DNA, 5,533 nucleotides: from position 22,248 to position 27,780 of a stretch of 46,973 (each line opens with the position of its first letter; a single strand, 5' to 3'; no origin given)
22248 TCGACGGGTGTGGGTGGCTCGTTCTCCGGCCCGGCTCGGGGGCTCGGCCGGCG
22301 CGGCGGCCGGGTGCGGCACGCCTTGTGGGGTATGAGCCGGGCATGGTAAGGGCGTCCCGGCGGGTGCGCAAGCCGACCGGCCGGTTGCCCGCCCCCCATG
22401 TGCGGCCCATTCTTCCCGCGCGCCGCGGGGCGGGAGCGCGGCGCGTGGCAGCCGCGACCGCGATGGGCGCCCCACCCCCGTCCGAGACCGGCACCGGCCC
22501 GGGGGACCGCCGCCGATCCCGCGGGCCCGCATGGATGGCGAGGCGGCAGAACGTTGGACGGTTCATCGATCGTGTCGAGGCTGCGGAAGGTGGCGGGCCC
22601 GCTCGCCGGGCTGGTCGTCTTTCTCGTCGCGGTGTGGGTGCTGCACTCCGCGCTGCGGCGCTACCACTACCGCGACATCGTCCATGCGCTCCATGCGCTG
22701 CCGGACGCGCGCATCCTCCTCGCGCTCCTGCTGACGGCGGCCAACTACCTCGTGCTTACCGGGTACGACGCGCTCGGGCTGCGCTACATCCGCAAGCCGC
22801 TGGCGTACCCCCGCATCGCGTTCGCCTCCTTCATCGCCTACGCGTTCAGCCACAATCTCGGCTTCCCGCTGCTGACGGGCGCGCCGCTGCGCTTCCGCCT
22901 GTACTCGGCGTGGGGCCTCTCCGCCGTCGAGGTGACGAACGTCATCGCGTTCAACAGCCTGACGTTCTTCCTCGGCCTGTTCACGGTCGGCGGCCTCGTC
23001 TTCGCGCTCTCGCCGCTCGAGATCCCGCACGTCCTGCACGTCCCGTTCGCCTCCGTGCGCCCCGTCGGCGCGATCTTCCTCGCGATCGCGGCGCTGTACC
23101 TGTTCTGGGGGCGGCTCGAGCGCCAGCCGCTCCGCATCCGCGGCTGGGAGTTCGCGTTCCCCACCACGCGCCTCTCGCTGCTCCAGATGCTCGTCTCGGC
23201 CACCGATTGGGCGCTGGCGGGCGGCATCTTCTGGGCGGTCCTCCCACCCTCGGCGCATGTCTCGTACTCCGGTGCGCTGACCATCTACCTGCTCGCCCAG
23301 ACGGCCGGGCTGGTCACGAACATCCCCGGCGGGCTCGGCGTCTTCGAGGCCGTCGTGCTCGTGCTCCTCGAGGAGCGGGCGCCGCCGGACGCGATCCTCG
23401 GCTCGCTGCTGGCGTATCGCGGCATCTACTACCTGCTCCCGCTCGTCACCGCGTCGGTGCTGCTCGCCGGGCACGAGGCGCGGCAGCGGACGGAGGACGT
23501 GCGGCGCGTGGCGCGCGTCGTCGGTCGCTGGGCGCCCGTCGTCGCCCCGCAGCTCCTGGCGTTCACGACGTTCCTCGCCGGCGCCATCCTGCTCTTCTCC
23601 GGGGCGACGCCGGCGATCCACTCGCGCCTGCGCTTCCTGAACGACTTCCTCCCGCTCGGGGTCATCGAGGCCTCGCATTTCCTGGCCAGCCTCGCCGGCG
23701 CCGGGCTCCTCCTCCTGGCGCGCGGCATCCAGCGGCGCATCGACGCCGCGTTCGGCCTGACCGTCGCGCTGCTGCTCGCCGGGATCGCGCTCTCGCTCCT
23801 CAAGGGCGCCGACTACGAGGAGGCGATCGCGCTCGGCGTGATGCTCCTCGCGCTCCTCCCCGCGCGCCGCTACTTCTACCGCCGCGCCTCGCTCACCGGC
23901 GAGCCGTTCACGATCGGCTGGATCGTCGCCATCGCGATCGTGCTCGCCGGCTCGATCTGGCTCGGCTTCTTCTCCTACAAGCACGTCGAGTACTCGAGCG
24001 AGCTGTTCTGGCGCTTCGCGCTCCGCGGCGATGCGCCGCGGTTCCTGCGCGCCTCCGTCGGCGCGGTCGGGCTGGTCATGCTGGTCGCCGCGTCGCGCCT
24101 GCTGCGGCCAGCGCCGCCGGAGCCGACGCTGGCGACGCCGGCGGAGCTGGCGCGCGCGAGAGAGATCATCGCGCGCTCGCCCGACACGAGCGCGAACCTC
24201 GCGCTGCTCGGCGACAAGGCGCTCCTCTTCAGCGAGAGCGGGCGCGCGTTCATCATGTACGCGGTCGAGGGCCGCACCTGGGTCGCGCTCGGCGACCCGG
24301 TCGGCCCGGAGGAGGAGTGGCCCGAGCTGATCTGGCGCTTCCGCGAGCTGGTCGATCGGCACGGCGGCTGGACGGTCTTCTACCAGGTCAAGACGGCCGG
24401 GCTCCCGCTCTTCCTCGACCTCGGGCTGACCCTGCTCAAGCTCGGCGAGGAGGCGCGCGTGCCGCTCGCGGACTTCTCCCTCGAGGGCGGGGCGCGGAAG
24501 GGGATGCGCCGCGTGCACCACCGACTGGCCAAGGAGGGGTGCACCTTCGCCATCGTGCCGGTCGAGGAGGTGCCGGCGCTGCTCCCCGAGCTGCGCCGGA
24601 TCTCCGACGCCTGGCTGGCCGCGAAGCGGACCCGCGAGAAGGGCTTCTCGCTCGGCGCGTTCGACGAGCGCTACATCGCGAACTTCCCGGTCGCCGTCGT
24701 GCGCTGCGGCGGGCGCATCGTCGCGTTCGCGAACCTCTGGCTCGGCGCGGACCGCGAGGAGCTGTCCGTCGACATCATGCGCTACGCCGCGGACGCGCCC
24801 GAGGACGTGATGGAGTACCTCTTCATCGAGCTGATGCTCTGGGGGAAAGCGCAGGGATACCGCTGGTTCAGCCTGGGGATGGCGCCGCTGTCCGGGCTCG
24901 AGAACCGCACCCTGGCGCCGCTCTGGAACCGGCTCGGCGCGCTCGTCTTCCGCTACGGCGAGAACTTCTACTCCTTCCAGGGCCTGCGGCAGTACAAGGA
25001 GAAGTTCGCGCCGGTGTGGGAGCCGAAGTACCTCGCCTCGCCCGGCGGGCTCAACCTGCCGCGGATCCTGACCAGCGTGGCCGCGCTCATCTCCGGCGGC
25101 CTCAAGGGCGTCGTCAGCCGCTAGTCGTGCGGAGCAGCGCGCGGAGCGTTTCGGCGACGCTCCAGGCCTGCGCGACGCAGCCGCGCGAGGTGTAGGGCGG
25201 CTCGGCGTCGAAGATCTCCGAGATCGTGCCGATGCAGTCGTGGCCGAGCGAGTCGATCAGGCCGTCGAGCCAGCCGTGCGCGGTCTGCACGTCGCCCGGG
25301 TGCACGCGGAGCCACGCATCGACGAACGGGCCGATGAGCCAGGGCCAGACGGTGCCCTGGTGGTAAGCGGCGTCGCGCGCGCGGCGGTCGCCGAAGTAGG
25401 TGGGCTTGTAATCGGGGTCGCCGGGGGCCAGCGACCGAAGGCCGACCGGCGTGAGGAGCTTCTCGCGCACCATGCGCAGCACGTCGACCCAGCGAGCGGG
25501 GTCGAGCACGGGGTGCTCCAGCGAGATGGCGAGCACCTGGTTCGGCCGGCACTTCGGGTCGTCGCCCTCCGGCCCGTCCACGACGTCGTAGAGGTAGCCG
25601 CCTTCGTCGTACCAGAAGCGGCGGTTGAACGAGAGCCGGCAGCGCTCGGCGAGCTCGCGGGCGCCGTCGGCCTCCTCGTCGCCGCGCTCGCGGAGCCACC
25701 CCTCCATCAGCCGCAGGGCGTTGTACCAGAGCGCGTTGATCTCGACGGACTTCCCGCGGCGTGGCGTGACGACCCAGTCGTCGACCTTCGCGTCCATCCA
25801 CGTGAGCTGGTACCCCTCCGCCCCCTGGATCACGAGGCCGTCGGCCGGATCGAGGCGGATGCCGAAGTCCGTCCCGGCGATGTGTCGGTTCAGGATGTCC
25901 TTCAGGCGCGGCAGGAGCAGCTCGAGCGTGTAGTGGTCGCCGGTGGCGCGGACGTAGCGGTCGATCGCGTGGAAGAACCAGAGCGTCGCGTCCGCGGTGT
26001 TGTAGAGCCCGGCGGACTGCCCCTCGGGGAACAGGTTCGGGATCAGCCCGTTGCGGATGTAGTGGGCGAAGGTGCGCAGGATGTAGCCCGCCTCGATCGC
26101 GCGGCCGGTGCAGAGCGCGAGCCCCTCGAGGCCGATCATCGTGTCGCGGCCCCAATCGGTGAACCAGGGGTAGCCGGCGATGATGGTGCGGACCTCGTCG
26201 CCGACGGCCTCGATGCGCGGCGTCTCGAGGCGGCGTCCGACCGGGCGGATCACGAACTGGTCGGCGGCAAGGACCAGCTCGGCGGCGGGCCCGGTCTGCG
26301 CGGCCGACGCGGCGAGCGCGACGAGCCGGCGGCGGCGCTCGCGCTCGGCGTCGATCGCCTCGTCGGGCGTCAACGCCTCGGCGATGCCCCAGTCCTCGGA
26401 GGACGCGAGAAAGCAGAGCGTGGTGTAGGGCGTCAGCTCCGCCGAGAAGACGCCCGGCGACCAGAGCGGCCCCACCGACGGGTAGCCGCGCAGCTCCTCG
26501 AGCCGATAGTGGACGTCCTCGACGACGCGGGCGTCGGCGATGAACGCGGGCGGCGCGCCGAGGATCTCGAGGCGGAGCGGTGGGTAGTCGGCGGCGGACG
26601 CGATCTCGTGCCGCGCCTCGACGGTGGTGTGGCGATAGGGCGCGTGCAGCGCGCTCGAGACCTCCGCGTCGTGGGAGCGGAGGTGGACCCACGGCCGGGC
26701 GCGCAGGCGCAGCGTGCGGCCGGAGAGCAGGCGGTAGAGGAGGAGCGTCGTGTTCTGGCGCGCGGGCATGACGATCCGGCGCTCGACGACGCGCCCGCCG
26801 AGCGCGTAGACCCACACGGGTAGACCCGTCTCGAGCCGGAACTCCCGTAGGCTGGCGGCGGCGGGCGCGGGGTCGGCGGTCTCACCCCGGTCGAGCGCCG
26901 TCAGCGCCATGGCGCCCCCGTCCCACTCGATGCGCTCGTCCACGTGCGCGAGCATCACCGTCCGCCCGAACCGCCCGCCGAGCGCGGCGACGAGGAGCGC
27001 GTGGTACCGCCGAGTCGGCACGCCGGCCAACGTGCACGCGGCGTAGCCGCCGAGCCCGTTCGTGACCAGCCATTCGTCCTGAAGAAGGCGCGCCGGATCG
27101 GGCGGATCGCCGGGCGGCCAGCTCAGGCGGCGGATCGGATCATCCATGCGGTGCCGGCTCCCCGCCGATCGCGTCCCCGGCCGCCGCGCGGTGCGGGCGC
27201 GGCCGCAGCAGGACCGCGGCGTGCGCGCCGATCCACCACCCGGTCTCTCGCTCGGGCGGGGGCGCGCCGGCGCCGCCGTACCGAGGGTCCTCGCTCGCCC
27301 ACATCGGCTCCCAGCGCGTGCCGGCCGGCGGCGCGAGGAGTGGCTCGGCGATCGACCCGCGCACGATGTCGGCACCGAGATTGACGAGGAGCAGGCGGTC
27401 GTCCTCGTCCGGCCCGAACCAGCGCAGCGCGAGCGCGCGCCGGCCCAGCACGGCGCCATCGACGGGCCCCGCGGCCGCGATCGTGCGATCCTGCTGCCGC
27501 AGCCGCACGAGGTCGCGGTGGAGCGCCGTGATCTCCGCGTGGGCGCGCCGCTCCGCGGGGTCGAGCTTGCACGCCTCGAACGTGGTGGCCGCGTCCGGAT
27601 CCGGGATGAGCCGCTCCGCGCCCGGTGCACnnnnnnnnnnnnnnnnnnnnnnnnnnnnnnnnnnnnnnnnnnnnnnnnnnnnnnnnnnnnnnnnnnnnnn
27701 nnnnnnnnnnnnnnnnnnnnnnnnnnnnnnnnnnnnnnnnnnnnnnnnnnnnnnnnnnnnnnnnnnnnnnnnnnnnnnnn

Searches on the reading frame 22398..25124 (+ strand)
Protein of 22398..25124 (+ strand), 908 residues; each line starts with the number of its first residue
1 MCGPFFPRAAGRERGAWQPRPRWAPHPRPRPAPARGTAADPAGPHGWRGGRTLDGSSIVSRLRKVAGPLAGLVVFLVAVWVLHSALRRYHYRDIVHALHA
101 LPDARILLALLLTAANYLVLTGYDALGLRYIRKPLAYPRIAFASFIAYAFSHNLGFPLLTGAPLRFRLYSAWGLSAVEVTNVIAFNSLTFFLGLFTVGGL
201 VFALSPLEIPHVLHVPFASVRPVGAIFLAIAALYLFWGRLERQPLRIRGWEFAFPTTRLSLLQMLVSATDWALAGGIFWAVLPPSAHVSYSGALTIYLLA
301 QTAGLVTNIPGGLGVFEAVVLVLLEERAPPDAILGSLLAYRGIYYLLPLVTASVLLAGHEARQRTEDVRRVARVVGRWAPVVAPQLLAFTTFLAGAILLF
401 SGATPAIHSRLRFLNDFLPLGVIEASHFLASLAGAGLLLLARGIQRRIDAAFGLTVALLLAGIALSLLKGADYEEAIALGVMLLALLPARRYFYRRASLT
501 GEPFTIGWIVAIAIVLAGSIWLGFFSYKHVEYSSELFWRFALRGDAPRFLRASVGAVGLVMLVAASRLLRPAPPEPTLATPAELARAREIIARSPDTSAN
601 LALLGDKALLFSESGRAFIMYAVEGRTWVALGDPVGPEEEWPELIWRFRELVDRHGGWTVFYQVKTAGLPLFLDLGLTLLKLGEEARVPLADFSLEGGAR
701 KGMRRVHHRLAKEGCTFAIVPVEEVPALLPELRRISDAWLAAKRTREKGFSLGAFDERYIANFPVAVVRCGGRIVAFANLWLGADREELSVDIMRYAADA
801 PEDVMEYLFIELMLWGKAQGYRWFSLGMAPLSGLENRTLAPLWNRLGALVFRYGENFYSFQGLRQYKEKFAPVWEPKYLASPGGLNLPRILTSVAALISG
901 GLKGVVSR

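Call 74: search_protein_families(library=pfam, proteins=[window:22398-25124:+], max_evalue=0.00001)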
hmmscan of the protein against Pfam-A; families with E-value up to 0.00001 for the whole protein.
window:22398-25124:+ (908 aa): 2 families
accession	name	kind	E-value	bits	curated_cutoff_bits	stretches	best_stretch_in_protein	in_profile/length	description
PF09924.15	LPG_synthase_C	-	6.1e-105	351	27.5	1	588-880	1-297/298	Phosphatidylglycerol lysyltransferase, C-terminal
PF03706.18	LPG_synthase_TM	-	7.9e-11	42.4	33.4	1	70-350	3-300/302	Lysylphosphatidylglycerol synthase TM region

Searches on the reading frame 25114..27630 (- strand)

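Call 75: search_protein_families(library=pfam, proteins=[window:25114-27630:-], max_evalue=0.00001)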
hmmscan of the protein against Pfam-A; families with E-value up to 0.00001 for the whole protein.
window:25114-27630:- (838 aa): 2 families
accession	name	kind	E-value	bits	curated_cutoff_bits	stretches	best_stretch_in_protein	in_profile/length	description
PF06202.20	GDE_C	-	1.5e-121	406.3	21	1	457-830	4-367/367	Amylo-alpha-1,6-glucosidase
PF12439.13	GDE_N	-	3.4e-52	177.6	27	1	186-404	2-217/219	Glycogen debranching enzyme N terminal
